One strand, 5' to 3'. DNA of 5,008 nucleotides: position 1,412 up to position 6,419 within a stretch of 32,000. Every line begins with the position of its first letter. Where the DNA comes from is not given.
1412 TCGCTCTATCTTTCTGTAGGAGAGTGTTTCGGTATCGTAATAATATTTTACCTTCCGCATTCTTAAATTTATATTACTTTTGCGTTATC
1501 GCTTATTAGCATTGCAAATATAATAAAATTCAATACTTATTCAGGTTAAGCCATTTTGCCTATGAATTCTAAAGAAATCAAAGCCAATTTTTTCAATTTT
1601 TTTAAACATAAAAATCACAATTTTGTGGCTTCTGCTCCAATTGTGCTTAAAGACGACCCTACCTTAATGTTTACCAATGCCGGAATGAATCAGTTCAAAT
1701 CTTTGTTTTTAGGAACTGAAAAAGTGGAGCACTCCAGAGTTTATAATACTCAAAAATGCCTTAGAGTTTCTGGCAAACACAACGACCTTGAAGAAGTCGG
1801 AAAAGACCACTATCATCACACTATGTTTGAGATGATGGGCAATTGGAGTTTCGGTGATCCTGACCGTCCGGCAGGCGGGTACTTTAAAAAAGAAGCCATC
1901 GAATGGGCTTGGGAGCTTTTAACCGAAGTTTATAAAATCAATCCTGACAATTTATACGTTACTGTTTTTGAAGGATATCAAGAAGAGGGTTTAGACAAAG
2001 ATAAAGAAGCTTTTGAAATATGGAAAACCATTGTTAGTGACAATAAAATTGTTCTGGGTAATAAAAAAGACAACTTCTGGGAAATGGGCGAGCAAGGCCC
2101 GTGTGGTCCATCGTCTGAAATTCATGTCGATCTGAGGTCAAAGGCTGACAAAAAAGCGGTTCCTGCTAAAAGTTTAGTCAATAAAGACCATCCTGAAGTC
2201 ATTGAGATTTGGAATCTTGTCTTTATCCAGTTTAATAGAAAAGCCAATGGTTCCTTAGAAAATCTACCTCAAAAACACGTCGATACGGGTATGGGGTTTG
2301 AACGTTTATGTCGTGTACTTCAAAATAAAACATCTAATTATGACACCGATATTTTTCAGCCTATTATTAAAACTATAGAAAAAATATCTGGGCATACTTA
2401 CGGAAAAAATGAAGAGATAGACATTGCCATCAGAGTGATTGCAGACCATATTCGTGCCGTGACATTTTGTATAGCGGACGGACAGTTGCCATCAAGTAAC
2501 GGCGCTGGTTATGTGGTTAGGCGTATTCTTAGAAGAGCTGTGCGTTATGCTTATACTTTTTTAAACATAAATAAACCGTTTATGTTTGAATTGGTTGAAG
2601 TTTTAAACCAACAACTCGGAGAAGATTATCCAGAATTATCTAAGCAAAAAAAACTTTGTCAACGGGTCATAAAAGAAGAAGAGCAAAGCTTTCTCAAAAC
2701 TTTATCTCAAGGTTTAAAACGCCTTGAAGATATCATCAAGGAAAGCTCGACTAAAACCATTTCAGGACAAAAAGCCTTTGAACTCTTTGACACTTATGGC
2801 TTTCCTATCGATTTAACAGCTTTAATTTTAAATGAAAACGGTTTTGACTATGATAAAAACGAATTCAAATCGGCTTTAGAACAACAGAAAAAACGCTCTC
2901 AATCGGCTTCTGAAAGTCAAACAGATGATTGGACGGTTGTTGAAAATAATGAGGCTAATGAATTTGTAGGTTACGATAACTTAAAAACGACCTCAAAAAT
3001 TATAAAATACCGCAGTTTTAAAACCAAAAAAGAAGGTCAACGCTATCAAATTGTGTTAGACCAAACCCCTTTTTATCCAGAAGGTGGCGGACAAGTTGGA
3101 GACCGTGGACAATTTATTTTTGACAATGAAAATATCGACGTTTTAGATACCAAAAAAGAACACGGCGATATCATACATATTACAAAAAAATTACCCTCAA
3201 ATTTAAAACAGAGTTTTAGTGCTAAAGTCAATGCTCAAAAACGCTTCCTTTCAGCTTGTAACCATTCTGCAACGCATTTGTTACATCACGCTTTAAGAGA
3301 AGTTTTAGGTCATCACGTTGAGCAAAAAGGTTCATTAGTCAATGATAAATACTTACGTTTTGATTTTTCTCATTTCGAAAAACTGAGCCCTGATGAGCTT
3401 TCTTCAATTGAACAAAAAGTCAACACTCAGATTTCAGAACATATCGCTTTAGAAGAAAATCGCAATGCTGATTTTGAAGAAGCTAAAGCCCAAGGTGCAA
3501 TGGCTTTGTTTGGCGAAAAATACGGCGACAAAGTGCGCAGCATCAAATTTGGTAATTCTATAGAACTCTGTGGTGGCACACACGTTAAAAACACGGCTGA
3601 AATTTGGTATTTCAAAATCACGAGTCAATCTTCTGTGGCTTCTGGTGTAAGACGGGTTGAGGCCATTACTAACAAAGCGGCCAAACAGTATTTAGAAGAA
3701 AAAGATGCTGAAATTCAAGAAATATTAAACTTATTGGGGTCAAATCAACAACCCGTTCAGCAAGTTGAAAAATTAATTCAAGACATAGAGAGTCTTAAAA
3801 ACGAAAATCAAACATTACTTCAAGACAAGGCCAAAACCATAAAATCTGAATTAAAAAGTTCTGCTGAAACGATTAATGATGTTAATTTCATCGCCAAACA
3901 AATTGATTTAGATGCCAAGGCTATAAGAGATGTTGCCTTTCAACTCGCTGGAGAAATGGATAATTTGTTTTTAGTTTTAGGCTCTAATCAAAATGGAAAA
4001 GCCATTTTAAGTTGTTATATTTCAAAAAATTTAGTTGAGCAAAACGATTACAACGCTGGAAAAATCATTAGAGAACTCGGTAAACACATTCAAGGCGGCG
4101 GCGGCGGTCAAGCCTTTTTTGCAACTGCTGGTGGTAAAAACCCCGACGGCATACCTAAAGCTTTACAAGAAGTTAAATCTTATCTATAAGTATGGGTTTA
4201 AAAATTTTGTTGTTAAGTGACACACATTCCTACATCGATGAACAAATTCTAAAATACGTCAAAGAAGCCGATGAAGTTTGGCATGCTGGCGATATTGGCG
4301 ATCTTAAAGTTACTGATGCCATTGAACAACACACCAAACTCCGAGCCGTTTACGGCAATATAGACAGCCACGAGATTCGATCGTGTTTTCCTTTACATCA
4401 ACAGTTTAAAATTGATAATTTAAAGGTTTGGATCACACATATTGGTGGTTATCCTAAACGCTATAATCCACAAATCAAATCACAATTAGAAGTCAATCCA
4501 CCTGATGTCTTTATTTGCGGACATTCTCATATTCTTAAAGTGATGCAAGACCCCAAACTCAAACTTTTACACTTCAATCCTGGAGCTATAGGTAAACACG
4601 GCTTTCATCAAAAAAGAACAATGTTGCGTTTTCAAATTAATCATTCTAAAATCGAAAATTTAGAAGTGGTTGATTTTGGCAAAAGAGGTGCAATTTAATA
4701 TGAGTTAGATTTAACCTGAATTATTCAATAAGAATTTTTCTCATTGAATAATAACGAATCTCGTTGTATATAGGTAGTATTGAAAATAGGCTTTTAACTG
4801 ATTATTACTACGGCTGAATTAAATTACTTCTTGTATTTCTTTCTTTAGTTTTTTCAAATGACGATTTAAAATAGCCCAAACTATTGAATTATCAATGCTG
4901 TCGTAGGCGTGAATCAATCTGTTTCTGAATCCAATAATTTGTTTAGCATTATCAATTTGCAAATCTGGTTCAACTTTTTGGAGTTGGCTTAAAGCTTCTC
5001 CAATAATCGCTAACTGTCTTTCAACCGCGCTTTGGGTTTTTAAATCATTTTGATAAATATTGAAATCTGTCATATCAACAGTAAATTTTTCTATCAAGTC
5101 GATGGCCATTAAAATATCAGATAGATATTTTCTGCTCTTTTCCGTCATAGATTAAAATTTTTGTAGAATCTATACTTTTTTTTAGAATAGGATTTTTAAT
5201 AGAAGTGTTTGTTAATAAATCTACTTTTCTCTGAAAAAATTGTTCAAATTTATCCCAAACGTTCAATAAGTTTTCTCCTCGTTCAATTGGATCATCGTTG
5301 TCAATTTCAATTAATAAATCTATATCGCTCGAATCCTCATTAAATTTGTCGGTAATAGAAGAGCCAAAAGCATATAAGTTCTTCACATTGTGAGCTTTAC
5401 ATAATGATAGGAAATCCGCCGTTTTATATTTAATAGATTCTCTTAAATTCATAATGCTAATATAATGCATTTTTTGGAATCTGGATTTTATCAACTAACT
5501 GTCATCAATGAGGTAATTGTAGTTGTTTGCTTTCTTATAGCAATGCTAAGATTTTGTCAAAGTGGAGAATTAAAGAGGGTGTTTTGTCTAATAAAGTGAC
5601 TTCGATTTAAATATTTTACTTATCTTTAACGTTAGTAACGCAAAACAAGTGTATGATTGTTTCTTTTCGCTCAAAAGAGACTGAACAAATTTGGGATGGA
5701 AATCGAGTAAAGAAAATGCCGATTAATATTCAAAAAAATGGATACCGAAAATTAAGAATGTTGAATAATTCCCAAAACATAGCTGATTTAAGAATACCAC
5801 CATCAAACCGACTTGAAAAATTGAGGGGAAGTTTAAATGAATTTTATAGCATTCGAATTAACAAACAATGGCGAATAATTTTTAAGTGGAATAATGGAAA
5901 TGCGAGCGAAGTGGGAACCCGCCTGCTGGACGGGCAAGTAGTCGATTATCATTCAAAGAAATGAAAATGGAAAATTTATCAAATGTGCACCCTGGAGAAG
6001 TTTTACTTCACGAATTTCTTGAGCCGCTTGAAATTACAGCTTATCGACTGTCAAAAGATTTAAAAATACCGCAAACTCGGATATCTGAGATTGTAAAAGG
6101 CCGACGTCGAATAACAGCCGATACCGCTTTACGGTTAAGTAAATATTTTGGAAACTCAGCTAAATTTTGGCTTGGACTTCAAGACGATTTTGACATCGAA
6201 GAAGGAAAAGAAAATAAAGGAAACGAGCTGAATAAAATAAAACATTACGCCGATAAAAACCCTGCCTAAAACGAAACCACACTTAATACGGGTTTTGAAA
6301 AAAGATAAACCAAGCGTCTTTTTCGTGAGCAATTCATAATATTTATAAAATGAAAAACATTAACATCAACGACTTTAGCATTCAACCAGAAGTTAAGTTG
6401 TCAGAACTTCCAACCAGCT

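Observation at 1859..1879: A 21-nt GC-rich element is inserted in frame into the invariant SFGDYFK motif of alanyl-tRNA synthetase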

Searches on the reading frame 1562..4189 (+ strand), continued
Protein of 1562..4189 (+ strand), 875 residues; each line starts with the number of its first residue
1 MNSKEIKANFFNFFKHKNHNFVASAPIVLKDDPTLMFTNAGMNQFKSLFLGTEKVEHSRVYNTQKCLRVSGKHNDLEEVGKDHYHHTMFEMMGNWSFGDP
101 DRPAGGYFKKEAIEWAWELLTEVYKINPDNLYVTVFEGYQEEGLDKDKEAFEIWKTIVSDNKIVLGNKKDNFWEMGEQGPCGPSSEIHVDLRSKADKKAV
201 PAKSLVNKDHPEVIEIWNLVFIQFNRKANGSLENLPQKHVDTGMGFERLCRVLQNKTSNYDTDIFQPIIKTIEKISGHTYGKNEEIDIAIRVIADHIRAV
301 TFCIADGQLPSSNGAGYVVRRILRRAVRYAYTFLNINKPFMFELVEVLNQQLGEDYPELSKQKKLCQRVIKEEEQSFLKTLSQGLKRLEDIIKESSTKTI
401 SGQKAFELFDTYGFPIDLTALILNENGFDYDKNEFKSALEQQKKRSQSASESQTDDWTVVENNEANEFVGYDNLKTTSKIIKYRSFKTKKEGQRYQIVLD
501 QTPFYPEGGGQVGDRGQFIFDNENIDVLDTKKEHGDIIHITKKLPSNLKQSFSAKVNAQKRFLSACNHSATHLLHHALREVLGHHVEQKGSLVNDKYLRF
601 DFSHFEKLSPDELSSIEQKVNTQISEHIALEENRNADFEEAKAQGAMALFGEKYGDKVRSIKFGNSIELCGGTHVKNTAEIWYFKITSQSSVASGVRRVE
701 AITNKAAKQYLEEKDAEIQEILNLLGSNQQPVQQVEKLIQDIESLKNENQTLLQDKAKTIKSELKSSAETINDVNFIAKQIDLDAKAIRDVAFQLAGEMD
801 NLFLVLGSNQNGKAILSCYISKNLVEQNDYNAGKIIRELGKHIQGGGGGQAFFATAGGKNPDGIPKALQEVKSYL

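Call 15: find_encoding_contigs(protein=P0067, flank=10000, max_places=2)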
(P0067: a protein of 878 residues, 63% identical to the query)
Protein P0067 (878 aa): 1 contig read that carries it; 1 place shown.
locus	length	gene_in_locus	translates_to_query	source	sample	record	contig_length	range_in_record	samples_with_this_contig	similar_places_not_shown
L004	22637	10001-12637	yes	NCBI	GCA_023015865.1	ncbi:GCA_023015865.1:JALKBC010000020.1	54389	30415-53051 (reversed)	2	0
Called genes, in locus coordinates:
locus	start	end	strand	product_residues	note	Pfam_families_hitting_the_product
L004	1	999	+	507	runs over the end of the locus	PF22494:choice_anch_I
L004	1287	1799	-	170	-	-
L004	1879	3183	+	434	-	PF00009:GTP_EFTU, PF01926:MMR_HSR1, PF02421:FeoB_N, PF04548:AIG1 (weak), PF00009:GTP_EFTU, PF01926:MMR_HSR1, PF02421:FeoB_N, PF14714:KH_dom-like, +5 more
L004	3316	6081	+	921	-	PF13620:CarboxypepD_reg (weak), PF13715:CarbopepD_reg_2, PF14905:OMP_b-brl_3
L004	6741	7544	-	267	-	PF04536:TPM_phosphatase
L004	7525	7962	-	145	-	PF04536:TPM_phosphatase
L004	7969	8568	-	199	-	PF04011:LemA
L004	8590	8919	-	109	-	PF13411:MerR_1, PF00376:MerR (weak)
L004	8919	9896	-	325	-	PF01551:Peptidase_M23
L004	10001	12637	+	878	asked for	PF01411:tRNA-synt_2c, PF07973:tRNA_SAD, PF02272:DHHA1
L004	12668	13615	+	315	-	PF08885:GSCFA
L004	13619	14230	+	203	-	PF14014:DUF4230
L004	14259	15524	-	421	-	PF22244:GCE_fung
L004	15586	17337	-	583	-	PF00351:Biopterin_H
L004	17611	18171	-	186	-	PF13590:DUF4136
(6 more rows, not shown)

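Call 52: find_encoding_contigs(protein=P0003, flank=3000, max_places=1)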
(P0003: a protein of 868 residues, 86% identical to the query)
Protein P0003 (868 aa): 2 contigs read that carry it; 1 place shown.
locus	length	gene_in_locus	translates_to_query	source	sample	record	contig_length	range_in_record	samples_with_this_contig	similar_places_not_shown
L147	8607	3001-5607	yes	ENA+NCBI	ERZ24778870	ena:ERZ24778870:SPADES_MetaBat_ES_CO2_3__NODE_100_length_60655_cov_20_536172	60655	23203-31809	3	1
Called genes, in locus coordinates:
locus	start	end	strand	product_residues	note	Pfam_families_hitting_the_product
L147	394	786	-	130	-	-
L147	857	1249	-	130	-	-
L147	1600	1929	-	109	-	PF13411:MerR_1, PF00376:MerR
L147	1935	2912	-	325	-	PF01551:Peptidase_M23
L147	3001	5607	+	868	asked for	PF01411:tRNA-synt_2c, PF07973:tRNA_SAD, PF02272:DHHA1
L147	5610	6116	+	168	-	PF12850:Metallophos_2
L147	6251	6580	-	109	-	PF01934:HepT-like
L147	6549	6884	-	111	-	PF01909:NTP_transf_2, PF18765:Polbeta, PF20697:NTase-conflict (weak)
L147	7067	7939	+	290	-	PF03976:PPK2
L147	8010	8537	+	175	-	PF00156:Pribosyltran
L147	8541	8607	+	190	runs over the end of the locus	PF00406:ADK, PF13238:AAA_18, PF13671:AAA_33 (weak), PF13207:AAA_17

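Call 53: find_encoding_contigs(protein=P0005, flank=3000, max_places=1)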
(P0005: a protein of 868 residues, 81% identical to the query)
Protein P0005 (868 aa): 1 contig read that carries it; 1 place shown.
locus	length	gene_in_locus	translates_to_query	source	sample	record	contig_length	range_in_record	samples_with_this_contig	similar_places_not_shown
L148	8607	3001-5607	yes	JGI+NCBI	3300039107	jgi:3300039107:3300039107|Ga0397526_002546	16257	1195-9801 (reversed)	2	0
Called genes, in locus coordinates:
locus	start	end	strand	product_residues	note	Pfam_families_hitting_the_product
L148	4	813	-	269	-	PF13606:Ank_3 (faint)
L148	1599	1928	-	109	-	PF13411:MerR_1, PF00376:MerR (weak)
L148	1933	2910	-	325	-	PF01551:Peptidase_M23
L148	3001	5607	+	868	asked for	PF01411:tRNA-synt_2c, PF07973:tRNA_SAD, PF02272:DHHA1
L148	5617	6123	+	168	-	PF12850:Metallophos_2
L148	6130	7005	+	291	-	PF03976:PPK2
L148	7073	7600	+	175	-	PF00156:Pribosyltran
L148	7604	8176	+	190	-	PF00406:ADK, PF13238:AAA_18, PF13671:AAA_33 (weak), PF13207:AAA_17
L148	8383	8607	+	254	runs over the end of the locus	PF00561:Abhydrolase_1, PF12697:Abhydrolase_6, PF12146:Hydrolase_4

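Call 54: find_encoding_contigs(protein=P0001, flank=10000, max_places=2)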
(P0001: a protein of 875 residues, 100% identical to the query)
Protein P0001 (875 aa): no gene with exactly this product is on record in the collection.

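Call 59: list_cluster_members(proteins=[P0001, P0121, P0009, P0090])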
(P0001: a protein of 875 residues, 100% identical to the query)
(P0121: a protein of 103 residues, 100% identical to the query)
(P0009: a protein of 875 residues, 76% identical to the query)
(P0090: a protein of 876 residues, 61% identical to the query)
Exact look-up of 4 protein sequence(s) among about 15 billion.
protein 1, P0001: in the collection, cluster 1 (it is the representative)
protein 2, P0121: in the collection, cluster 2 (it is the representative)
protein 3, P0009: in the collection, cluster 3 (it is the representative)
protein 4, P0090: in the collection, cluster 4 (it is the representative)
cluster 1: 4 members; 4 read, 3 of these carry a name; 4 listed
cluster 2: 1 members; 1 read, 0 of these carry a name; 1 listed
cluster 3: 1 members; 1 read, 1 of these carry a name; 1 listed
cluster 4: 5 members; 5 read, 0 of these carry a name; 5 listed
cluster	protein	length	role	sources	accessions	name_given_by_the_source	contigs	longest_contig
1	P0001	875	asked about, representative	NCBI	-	-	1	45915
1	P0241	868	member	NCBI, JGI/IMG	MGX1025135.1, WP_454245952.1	alanine--tRNA ligase [Psychroflexus sp. MBR-150] | alanyl-tRNA synthetase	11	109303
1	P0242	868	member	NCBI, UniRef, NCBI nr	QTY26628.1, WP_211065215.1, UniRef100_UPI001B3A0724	alanine--tRNA ligase [Flavobacterium sp. CS20] | alanine--tRNA ligase n=1 Tax=Flavobacterium sp. CS20 TaxID=2775246 RepID=UPI001B3A0724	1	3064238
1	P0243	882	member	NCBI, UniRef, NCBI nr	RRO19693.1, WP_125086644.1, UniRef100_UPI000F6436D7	alanine--tRNA ligase [Flavobacteriaceae bacterium 14752] | alanine--tRNA ligase n=1 Tax=Mesohalobacter salilacus TaxID=2491711 RepID=UPI000F6436D7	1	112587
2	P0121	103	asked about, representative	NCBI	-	-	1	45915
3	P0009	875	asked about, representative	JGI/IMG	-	alanyl-tRNA synthetase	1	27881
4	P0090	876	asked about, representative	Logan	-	-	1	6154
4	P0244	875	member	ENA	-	-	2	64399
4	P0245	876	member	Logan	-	-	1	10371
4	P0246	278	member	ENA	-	-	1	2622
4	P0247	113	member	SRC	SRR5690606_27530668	-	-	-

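Call 61: find_encoding_contigs(protein=P0243, flank=10000, max_places=1)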
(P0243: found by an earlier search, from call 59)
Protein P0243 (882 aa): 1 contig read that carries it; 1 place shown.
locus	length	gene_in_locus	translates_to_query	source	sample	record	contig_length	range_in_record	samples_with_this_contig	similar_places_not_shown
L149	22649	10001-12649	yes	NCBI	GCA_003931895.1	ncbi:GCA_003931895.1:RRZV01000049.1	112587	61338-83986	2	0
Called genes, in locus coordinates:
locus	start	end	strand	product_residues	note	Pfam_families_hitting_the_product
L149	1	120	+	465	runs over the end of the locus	-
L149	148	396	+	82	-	-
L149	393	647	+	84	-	-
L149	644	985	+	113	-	-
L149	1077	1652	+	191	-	-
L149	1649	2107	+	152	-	-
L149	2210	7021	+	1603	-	PF08401:ArdcN, PF18818:MPTase-PolyVal, PF02195:ParB_N (weak), PF18798:LPD3, PF18809:PBECR1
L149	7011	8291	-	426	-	PF02899:Phage_int_SAM_1 (weak), PF00589:Phage_integrase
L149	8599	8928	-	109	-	PF13411:MerR_1, PF00376:MerR (weak)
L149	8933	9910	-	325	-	PF01551:Peptidase_M23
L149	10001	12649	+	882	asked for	PF01411:tRNA-synt_2c, PF07973:tRNA_SAD, PF02272:DHHA1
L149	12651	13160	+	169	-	PF12850:Metallophos_2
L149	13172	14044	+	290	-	PF03976:PPK2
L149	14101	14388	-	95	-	PF13744:HTH_37 (weak), PF13560:HTH_31, PF12844:HTH_19 (weak), PF01381:HTH_3, PF13443:HTH_26 (weak)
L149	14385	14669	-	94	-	PF05973:Gp49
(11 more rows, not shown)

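Call 62: find_encoding_contigs(protein=P0242, flank=10000, max_places=1)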
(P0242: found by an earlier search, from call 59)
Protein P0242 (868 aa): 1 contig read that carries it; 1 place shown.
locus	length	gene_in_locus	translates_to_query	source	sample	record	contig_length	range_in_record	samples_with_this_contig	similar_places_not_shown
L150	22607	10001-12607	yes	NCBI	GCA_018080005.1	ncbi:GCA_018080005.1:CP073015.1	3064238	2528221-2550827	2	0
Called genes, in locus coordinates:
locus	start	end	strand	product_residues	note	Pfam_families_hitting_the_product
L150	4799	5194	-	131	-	-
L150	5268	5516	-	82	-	-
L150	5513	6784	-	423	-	PF01609:DDE_Tnp_1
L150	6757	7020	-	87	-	-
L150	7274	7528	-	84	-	PF01541:GIY-YIG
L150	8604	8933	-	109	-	PF13411:MerR_1, PF00376:MerR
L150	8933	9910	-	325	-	PF01551:Peptidase_M23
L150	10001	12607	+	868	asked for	PF01411:tRNA-synt_2c, PF07973:tRNA_SAD, PF02272:DHHA1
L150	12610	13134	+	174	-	PF12850:Metallophos_2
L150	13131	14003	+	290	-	PF03976:PPK2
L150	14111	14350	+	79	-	-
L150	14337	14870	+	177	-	PF01713:Smr (weak)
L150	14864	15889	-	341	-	-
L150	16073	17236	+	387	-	PF00266:Aminotran_5, PF01212:Beta_elim_lyase (weak)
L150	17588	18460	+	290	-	PF13621:Cupin_8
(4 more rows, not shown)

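Call 87: predict_structure(alignment_id=A2)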
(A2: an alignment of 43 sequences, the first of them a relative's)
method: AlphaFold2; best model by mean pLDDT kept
length: 875 residues; sequences in the alignment: 43
mean_pLDDT: 80.9   pTM: 0.52
mean pLDDT of the five models: 80.9, 78.9, 75.1, 75.0, 72.3
residues with pLDDT >= 90: 251; 70-90: 479; 50-70: 99; < 50: 46
segments of 3 or more residues with pLDDT < 50: 28-40, 70-84, 172-174, 650-655, 727-729
pLDDT, mean of each block of 10 residues (from residue 1): 93 92 61 43 68 76 68 40 57 76 65 93 93 89 86 93 77 56 88 87 77 84 78 82 86 88 92 93 84 86 73 61 82 87 93 80 84 84 80 85 81 64 75 86 66 81 76 92 86 90 81 90 92 84 91 94 91 90 73 80 73 93 94 82 69 57 86 89 88 66 82 82 59 63 76 79 87 89 86 87 92 90 86 90 86 91 91 86
secondary structure, 60 per line:
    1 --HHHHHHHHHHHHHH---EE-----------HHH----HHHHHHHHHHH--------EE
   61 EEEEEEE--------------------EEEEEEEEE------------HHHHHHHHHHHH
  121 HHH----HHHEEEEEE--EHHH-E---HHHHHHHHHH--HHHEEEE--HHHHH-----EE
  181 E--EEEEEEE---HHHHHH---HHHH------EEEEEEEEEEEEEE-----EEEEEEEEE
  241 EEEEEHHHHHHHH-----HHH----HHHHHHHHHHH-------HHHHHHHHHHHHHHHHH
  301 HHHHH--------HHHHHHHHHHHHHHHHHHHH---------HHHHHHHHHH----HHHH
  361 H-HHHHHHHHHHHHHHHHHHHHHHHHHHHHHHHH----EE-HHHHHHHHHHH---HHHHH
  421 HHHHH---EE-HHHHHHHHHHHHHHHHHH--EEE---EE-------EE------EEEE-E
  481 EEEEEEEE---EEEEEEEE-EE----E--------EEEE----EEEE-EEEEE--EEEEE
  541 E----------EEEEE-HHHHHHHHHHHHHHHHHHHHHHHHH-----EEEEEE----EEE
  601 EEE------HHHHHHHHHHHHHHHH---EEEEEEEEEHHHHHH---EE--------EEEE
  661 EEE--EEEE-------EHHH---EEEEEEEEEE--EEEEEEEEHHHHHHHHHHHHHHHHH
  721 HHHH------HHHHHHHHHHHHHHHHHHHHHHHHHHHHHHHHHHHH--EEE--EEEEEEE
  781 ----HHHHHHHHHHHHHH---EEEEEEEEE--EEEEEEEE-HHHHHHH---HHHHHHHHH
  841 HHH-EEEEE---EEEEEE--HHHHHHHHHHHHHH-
elements in order (helices of 4 or more, strands of 3 or more residues): H3-16 H40-50 E59-67 E88-96 H109-123 E131-136 H148-157 E163-166 H169-173 E179-181 E184-190 H194-199 H203-206 E213-226 E232-245 H246-253 H266-276 H284-305 H314-333 H343-352 H357-361 H363-394 H402-412 H416-425 H432-449 E452-454 E475-478 E480-488 E492-499 E516-519 E524-527 E529-533 E536-541 E552-556 H558-582 E588-593 E598-603 H610-625 E629-637 H638-643 E657-663 E666-669 E684-693 E696-703 H704-724 H731-766 E769-771 E774-780 H785-798 E802-810 E813-820 H822-828 H832-843 E845-849 E853-858 H861-874

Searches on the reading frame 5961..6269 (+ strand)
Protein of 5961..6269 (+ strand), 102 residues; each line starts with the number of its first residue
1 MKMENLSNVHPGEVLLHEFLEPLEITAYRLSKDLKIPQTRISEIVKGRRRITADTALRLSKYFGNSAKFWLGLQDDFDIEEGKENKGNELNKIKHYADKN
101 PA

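Call 32: search_protein_families(library=pfam, proteins=[window:5961-6269:+], max_evalue=0.01)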
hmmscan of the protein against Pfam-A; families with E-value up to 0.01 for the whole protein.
window:5961-6269:+ (102 aa): 3 families
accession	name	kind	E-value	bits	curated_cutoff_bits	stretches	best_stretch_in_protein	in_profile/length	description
PF01381.28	HTH_3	-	1.2e-07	32.1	23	1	17-66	2-51/55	Helix-turn-helix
PF12844.13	HTH_19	-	0.0001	22.6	30.2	1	23-68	11-56/64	Helix-turn-helix domain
PF13443.12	HTH_26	-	0.00035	21.2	22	1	16-64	2-51/63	Cro/C1-type HTH DNA-binding domain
